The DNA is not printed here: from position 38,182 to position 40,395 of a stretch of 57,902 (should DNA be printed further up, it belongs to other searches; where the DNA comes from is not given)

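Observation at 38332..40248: Two radical-SAM modules fused in one 638-aa protein between gcvPB and a lipoate/octanoate ligase: candidate single-chain LipS1/LipS2-type lipoyl synthase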

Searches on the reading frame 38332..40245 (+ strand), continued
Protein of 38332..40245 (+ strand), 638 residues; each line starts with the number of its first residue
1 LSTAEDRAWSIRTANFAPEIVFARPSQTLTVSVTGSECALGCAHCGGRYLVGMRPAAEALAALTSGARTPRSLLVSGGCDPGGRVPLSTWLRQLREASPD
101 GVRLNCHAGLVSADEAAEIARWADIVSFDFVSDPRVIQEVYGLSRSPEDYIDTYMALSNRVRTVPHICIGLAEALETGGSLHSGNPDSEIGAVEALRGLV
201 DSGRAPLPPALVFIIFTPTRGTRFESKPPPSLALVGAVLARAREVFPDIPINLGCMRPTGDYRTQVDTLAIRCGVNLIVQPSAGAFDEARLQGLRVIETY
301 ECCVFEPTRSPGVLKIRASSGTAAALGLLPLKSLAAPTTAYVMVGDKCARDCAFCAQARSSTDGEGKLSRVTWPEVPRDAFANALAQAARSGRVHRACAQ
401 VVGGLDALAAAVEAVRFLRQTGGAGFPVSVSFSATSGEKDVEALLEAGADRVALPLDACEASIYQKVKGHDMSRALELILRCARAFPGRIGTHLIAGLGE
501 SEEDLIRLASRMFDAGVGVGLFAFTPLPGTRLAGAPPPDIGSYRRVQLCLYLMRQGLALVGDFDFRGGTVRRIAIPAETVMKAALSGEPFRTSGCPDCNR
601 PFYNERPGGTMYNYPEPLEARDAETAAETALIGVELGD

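Call 36: list_cluster_members(proteins=[P0054, P0056, P0059, P0003, P0005, P0007, P0009, P0055, P0057])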
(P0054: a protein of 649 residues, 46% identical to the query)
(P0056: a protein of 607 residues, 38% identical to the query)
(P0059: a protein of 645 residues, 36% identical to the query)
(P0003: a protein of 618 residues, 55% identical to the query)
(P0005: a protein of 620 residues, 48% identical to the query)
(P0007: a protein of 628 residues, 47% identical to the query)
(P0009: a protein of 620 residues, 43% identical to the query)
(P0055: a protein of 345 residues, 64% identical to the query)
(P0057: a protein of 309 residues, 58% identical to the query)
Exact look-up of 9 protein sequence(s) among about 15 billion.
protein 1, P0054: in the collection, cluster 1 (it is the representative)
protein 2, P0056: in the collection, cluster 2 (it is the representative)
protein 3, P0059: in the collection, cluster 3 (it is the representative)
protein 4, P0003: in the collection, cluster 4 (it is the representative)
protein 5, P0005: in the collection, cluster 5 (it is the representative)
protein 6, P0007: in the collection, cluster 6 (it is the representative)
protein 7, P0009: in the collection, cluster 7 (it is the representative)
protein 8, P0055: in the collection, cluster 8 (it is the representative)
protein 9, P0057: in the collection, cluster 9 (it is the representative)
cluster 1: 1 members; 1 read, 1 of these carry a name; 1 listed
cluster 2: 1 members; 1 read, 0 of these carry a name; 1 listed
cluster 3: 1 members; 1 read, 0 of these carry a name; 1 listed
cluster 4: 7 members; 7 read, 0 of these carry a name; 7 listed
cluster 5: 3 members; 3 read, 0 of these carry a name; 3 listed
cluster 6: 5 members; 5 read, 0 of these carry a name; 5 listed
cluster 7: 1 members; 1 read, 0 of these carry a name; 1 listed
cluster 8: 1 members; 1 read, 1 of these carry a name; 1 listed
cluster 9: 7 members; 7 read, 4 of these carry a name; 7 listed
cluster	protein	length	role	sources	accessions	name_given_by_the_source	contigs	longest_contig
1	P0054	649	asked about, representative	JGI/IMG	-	uncharacterized radical SAM superfamily protein/biotin synthase-related radical SAM ...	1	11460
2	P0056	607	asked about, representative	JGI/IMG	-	-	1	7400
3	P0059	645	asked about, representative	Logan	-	-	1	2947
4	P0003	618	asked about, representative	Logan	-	-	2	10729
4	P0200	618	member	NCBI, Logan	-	-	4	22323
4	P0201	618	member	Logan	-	-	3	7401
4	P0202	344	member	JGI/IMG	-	-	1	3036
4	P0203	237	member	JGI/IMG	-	-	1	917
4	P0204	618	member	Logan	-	-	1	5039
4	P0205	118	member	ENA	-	-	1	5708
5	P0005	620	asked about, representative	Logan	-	-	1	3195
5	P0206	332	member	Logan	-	-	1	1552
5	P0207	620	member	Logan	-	-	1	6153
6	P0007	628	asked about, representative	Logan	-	-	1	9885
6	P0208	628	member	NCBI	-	-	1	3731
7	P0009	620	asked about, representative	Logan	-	-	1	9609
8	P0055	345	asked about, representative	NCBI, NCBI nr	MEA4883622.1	MAG: radical SAM protein [Clostridia bacterium] | radical SAM protein [Clostridia bacterium]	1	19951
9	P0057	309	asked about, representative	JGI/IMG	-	-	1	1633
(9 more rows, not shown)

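Call 52: find_encoding_contigs(protein=P0055, flank=6000, max_places=2)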
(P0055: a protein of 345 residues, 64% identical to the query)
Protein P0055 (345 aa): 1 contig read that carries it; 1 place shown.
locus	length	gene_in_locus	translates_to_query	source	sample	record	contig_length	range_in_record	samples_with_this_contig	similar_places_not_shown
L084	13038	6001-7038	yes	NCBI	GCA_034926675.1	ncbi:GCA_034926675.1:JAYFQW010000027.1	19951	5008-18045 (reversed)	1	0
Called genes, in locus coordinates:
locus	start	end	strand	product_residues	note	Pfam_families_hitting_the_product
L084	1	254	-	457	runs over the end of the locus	PF00890:FAD_binding_2 (weak), PF01134:GIDA (weak), PF03486:HI0933_like (faint), PF07992:Pyr_redox_2, PF12831:FAD_oxidored (weak), PF13738:Pyr_redox_3 (weak), PF00070:Pyr_redox, PF02852:Pyr_redox_dim, +1 more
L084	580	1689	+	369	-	PF01571:GCV_T, PF08669:GCV_T_C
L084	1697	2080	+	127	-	PF01597:GCV_H, PF00364:Biotin_lipoyl (weak)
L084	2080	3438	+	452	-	PF02347:GDC-P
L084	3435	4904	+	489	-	PF02347:GDC-P, PF00266:Aminotran_5 (weak), PF21478:GcvP2_C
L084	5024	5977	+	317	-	-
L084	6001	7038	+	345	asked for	PF04055:Radical_SAM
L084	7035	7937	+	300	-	PF21948:LplA-B_cat, PF03099:BPL_LplA_LipB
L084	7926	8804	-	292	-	PF00890:FAD_binding_2 (weak), PF01134:GIDA (faint), PF01266:DAO (faint), PF07992:Pyr_redox_2, PF13738:Pyr_redox_3 (faint)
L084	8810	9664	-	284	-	PF00763:THF_DHG_CYH, PF02882:THF_DHG_CYH_C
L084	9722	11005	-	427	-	-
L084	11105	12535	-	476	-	PF21799:MurD-like_N, PF08245:Mur_ligase_M, PF02875:Mur_ligase_C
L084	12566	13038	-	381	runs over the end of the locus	PF02595:Gly_kinase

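Call 53: find_encoding_contigs(protein=P0001, flank=10000, max_places=3)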
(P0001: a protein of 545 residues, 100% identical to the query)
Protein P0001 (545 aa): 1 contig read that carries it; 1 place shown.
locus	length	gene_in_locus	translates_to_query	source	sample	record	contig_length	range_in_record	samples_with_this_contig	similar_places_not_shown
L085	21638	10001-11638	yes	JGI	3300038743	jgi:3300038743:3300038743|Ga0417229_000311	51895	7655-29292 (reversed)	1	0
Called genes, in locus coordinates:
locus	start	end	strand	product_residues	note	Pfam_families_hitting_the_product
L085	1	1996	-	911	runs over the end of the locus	PF19732:SpoIIE_N, PF07228:SpoIIE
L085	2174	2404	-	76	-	-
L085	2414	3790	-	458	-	PF00890:FAD_binding_2 (weak), PF01134:GIDA (faint), PF07992:Pyr_redox_2, PF12831:FAD_oxidored (weak), PF13434:Lys_Orn_oxgnase (weak), PF13738:Pyr_redox_3 (weak), PF00070:Pyr_redox, PF02852:Pyr_redox_dim, +3 more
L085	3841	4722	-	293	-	PF03807:F420_oxidored, PF14748:P5CR_dimer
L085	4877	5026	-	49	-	-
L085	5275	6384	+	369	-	PF01571:GCV_T, PF08669:GCV_T_C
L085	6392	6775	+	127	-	PF01597:GCV_H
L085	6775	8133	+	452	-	PF02347:GDC-P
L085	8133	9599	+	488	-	PF02347:GDC-P (weak), PF00266:Aminotran_5 (weak), PF21478:GcvP2_C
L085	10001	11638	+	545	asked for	PF04055:Radical_SAM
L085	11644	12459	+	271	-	PF21948:LplA-B_cat, PF03099:BPL_LplA_LipB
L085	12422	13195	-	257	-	PF12740:PETase (faint), PF01738:DLH (faint), PF00561:Abhydrolase_1, PF12146:Hydrolase_4, PF12697:Abhydrolase_6, PF00326:Peptidase_S9 (faint)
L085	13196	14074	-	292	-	PF00890:FAD_binding_2 (weak), PF01134:GIDA (faint), PF01266:DAO (faint), PF03486:HI0933_like (faint), PF07992:Pyr_redox_2, PF13738:Pyr_redox_3 (faint)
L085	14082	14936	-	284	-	PF00763:THF_DHG_CYH, PF02882:THF_DHG_CYH_C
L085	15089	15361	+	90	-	-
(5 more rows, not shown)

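Call 67: predict_structure(alignment_id=A2)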
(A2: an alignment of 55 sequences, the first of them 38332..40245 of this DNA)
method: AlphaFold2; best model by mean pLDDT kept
length: 638 residues; sequences in the alignment: 55
mean_pLDDT: 93.6   pTM: 0.69
mean pLDDT of the five models: 93.6, 93.4, 93.2, 92.9, 92.8
residues with pLDDT >= 90: 533; 70-90: 89; 50-70: 14; < 50: 2
segments of 3 or more residues with pLDDT < 50: none
pLDDT, mean of each block of 10 residues (from residue 1): 88 91 97 95 92 96 92 97 95 95 96 97 97 96 97 97 97 78 74 96 91 97 95 97 96 96 98 98 98 96 81 80 95 90 89 92 84 92 98 97 87 97 96 89 98 97 95 96 98 97 98 98 92 95 98 98 98 98 97 87 77 91 97 96
secondary structure, 60 per line:
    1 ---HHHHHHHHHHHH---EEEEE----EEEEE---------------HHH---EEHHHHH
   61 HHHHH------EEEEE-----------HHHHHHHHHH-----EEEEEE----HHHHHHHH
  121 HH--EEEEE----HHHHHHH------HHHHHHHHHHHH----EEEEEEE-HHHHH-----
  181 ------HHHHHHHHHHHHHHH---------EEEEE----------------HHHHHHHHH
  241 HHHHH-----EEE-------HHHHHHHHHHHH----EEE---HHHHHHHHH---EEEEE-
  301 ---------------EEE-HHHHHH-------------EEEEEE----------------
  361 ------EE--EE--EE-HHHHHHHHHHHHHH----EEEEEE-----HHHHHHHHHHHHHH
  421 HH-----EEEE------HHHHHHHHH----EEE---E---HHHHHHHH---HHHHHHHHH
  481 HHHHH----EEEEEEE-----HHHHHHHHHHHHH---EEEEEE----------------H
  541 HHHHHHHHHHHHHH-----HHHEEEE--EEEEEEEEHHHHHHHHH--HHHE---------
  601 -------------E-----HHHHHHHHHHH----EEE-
elements in order: H4-15 E19-23 E28-32 H56-65 E72-76 H88-97 E103-108 H113-122 E125-129 H134-140 H147-158 E163-169 H171-175 H187-201 E211-215 H232-245 E251-253 H261-272 E277-279 H283-291 E295-299 E316-318 H320-325 E339-344 H378-391 E396-401 H407-422 E428-431 H438-446 E451-453 H461-468 H472-485 E490-496 H502-514 E518-523 H540-554 E563-566 E569-576 H577-585 H620-630 E635-637

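Call 69: fold_search(model_id=the predicted structure, library=pdb)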
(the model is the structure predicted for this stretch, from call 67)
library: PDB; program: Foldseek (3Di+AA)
matches with E <= 10: 1809; with E <= 0.001: 268
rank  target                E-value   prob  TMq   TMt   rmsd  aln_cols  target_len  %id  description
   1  8vdw_A                1.6e-11  1.00  0.34  0.62   5.0       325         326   14  X-Ray Crystal Structure of the biotin synthase from V. parvula (released 2024-01-24)
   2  8vdw_B                2.4e-11  1.00  0.34  0.60   5.2       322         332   14  X-Ray Crystal Structure of the biotin synthase from V. parvula (released 2024-01-24)
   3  3iiz                  2.8e-11  1.00  0.32  0.54   6.8       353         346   15  X-ray structure of the FeFe-hydrogenase maturase HydE from T. maritima in complex with S-adenosyl-L-methionine (released 2009-09-22)
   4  1r30_A                3.1e-11  1.00  0.35  0.65   5.2       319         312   14  The Crystal Structure of Biotin Synthase, an S-Adenosylmethionine-Dependent Radical Enzyme (released 2004-01-13)
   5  1r30_B                3.9e-11  1.00  0.35  0.65   5.2       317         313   14  The Crystal Structure of Biotin Synthase, an S-Adenosylmethionine-Dependent Radical Enzyme (released 2004-01-13)
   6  7o1t                  1.0e-10  1.00  0.33  0.55   6.3       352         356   14  Fe(CO)2CNCl species bound [HydE from T. Maritima (released 2021-05-26)
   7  3cix                  1.3e-10  1.00  0.32  0.55   6.8       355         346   15  X-RAY structure of the [FeFe]-hydrogenase maturase HydE from thermotoga maritima in complex with thiocyanate (released 2008-04-08)
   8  3ciw                  2.0e-10  1.00  0.31  0.53   7.0       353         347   15  X-RAY structure of the [FeFe]-hydrogenase maturase HydE from thermotoga maritima (released 2008-04-08)
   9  8qmk                  3.2e-10  1.00  0.33  0.54   6.4       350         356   14  Enzymatically-produced complex-B bound TmHydE structure (released 2023-11-22)
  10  8vcw                  3.4e-10  1.00  0.33  0.59   5.5       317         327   14  X-Ray Crystal Structure of the biotin synthase from B. obeum (released 2024-01-24)
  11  7o1p                  4.0e-10  1.00  0.32  0.57   5.7       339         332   14  [FeFe]-hydrogenase maturase HydE from T. Maritima (C-ter stretch absent) (released 2021-05-26)
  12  7o1o                  4.5e-10  1.00  0.33  0.54   5.9       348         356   14  Complex-B bound [FeFe]-hydrogenase maturase HydE fromT. Maritima (Auxiliary cluster deleted variant) (released 2021-05-26)
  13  5fep                  5.9e-10  1.00  0.33  0.56   6.7       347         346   16  HydE from T. maritima in complex with (2R,4R)-MeTDA (released 2016-04-06)
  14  5few                  6.6e-10  1.00  0.33  0.57   6.2       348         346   15  HydE from T. maritima in complex with S-adenosyl-L-cysteine (final product) (released 2016-04-06)
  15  5ff2                  8.7e-10  1.00  0.32  0.54   6.8       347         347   15  HydE from T. maritima in complex with (2R,4R)-TDA (released 2016-04-06)
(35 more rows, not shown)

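Call 73: search_protein_families(library=ncbifam, proteins=[P0002, P0008, P0054, P0056, P0059, P0129, P0075, P0024, L084:5024-5974:+, L084:6001-7035:+], max_evalue=1e-20)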
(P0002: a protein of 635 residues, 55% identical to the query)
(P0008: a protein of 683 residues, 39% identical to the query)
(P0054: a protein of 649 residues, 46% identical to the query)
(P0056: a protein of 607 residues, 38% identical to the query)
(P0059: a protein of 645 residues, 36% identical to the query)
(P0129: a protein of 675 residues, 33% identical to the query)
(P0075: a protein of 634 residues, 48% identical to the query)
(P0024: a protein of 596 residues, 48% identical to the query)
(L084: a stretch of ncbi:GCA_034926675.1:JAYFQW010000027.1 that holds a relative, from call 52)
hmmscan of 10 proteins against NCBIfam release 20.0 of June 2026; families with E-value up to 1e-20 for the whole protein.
P0002 (635 aa): 2 families
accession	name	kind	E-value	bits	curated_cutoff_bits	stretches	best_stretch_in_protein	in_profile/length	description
NF053743.1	LipS2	equivalog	2e-98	329.5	270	1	311-608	1-292/292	LipS2 family lipoyl synthase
NF053742.1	LipS1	equivalog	3.2e-74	249.9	230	1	21-301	1-268/268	LipS1 family lipoyl synthase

P0008 (683 aa): 2 families
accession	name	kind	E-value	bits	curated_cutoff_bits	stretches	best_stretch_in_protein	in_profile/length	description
NF053743.1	LipS2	equivalog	1.8e-100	336.1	270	1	339-638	3-292/292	LipS2 family lipoyl synthase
NF053742.1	LipS1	equivalog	1.5e-76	257.5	230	1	13-273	4-268/268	LipS1 family lipoyl synthase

P0054 (649 aa): 2 families
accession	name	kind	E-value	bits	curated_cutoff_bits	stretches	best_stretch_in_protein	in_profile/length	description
NF053743.1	LipS2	equivalog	7e-99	330.9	270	1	304-629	1-292/292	LipS2 family lipoyl synthase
NF053742.1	LipS1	equivalog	2.3e-88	296.3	230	1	28-287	4-268/268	LipS1 family lipoyl synthase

P0056 (607 aa): 2 families
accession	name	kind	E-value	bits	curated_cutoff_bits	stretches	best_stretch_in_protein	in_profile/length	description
NF053743.1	LipS2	equivalog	5.4e-99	331.3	270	1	278-573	1-292/292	LipS2 family lipoyl synthase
NF053742.1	LipS1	equivalog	3.6e-85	285.8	230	1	7-266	1-268/268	LipS1 family lipoyl synthase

P0059 (645 aa): 3 families
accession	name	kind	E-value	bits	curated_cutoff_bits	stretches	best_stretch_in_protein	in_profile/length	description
NF053743.1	LipS2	equivalog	6e-98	327.9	270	1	324-627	1-291/292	LipS2 family lipoyl synthase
NF053742.1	LipS1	equivalog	2.6e-67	227.3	230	1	39-310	1-268/268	LipS1 family lipoyl synthase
TIGR00433.2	bioB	equivalog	5.7e-35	121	225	1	3-285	5-281/307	biotin synthase BioB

P0129 (675 aa): 2 families
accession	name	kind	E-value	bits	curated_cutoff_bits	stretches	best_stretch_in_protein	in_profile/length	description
NF053743.1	LipS2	equivalog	2.4e-61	207.7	270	1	12-326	1-292/292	LipS2 family lipoyl synthase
NF053742.1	LipS1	equivalog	1.7e-53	181.9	230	1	393-670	7-268/268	LipS1 family lipoyl synthase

P0075 (634 aa): 3 families
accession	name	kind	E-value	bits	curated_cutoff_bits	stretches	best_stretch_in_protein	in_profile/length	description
NF053743.1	LipS2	equivalog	8.1e-92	307.8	270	1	31-314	19-292/292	LipS2 family lipoyl synthase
NF053750.1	LplA_large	exception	1.6e-31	109.6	480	1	370-481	11-126/248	lipoate-protein ligase large subunit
NF053751.1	LplAB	exception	1.3e-24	86.9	550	1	358-550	100-275/348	lipoate-protein ligase LplAB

P0024 (596 aa): 2 families
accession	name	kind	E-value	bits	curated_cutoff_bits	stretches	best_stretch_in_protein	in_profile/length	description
NF053743.1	LipS2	equivalog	3e-100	335.4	270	1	9-299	1-292/292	LipS2 family lipoyl synthase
NF053750.1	LplA_large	exception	2.1e-27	96.1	480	1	342-573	12-232/248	lipoate-protein ligase large subunit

L084:5024-5974:+ (317 aa): 1 family
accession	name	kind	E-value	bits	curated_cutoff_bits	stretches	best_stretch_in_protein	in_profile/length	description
NF053742.1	LipS1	equivalog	7.6e-71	238.8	230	2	10-164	1-161/268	LipS1 family lipoyl synthase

L084:6001-7035:+ (345 aa): 1 family
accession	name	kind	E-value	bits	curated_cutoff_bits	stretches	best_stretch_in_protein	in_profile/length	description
NF053743.1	LipS2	equivalog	1.6e-98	329.8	270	1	6-305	1-292/292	LipS2 family lipoyl synthase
